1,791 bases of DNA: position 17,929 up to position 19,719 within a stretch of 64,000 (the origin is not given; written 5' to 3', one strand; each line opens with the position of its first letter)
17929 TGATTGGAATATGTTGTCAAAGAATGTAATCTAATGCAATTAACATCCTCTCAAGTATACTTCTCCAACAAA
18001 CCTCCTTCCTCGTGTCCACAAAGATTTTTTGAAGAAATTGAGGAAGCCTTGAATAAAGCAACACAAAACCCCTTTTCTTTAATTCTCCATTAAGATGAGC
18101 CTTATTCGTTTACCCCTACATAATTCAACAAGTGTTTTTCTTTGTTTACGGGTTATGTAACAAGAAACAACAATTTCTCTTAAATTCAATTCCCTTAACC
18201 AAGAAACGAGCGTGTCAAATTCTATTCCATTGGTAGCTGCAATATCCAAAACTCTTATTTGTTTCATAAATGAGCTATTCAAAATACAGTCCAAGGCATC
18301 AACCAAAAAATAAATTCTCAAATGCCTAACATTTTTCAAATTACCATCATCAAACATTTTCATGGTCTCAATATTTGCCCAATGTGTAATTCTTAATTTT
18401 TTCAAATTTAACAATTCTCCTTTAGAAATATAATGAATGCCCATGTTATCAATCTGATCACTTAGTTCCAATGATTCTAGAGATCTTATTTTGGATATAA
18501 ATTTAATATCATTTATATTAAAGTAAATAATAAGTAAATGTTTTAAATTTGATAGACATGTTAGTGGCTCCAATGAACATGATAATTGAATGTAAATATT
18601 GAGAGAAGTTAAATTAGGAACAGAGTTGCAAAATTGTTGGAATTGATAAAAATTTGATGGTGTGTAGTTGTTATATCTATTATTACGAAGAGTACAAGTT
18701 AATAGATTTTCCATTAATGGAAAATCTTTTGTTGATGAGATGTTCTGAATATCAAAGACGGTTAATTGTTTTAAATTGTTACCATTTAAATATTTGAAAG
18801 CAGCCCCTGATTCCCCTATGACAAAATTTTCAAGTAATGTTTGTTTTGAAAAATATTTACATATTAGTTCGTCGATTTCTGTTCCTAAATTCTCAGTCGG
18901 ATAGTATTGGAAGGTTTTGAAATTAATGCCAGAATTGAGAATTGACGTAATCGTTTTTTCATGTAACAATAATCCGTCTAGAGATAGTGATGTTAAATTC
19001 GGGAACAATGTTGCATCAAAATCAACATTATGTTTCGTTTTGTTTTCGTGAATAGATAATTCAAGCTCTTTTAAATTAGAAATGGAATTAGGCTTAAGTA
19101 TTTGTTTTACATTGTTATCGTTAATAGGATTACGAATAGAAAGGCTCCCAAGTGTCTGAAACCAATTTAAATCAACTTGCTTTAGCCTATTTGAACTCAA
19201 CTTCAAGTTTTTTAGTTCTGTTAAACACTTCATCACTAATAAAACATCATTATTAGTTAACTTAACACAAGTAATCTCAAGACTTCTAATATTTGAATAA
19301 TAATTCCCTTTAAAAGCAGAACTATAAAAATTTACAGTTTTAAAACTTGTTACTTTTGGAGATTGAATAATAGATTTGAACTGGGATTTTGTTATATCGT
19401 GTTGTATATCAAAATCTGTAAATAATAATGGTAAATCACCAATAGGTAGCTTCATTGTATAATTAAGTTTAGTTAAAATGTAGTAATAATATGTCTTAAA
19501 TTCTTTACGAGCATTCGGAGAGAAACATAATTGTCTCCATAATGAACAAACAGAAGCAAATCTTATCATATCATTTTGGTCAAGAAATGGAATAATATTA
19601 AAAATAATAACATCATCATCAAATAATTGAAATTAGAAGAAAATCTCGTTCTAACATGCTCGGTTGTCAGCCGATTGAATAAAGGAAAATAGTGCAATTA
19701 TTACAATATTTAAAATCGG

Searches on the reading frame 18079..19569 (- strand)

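Call 14: search_protein_families(library=pfam, proteins=[window:18079-19569:-], max_evalue=0.001)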
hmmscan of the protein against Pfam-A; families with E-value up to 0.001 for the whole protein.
window:18079-19569:- (496 aa): 1 family
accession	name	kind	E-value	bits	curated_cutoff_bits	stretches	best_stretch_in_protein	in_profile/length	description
PF25013.1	LRR_Zer-1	-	0.0008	20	27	0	385-447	6-65/137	Zer-1-like, Leucine-rich repeats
